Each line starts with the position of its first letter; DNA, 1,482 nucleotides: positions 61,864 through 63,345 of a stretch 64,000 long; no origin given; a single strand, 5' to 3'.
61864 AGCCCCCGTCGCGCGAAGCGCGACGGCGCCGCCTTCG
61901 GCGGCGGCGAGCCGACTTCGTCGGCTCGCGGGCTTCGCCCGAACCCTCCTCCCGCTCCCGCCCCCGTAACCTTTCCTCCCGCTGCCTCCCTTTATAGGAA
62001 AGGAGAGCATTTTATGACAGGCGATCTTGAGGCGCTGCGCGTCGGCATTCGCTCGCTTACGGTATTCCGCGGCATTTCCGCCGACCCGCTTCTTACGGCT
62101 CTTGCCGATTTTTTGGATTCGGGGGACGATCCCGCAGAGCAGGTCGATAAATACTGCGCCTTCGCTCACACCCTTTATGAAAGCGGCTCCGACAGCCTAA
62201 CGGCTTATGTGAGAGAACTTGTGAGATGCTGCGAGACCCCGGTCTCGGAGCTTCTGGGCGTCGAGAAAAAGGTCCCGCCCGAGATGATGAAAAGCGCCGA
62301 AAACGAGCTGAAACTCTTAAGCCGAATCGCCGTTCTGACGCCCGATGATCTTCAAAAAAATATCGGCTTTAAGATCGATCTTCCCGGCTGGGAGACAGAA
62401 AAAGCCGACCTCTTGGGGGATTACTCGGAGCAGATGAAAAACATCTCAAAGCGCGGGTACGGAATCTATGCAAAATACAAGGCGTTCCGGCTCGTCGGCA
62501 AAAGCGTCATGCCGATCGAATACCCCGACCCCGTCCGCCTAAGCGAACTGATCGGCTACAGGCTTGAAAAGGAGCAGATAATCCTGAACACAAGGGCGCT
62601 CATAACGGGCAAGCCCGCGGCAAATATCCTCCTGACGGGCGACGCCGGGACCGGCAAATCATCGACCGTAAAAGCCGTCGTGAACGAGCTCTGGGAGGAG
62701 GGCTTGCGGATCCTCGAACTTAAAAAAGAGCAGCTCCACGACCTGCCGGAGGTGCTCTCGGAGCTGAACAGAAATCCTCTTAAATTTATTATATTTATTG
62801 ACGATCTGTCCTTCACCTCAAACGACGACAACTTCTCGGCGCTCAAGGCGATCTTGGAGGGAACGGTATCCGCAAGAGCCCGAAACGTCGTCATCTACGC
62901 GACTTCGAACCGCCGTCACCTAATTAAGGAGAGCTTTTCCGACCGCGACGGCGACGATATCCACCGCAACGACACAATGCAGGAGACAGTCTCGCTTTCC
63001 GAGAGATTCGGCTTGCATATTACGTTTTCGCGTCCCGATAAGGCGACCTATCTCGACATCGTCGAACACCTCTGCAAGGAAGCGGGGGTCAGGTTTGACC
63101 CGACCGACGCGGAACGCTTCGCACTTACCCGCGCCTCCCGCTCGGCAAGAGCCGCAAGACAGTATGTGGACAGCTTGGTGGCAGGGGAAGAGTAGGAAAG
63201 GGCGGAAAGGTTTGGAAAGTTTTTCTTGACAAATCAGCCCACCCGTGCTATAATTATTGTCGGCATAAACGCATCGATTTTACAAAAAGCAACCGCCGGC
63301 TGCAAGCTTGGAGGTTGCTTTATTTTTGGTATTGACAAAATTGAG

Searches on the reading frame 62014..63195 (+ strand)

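Call 17: search_protein_families(library=pfam, proteins=[window:62014-63195:+])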
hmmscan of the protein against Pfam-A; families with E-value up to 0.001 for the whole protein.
window:62014-63195:+ (393 aa): 7 families
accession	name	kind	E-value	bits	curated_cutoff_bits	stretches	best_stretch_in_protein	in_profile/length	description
PF05673.19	DUF815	-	3.6e-83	279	23.8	1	157-390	5-247/249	Protein of unknown function (DUF815)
PF00004.35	AAA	-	3.2e-08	34.5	21.2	1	205-309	1-119/131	ATPase family associated with various cellular activities (AAA)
PF13191.12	AAA_16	-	8.5e-06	26.8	32.6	1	198-241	21-63/167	AAA ATPase domain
PF20720.3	nSTAND3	-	1.2e-05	25.4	27.2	1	205-265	20-74/155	Novel STAND NTPase 3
PF25199.1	nSTAND_NTPase5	-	2.6e-05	24.5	34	1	188-269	27-109/145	Novel STAND NTPase 5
PF13401.12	AAA_22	-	0.00029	21.6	27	0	202-283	5-60/130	AAA domain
PF12775.13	AAA_7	-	0.00041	20.4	25.8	0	203-231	34-62/181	P-loop containing dynein motor region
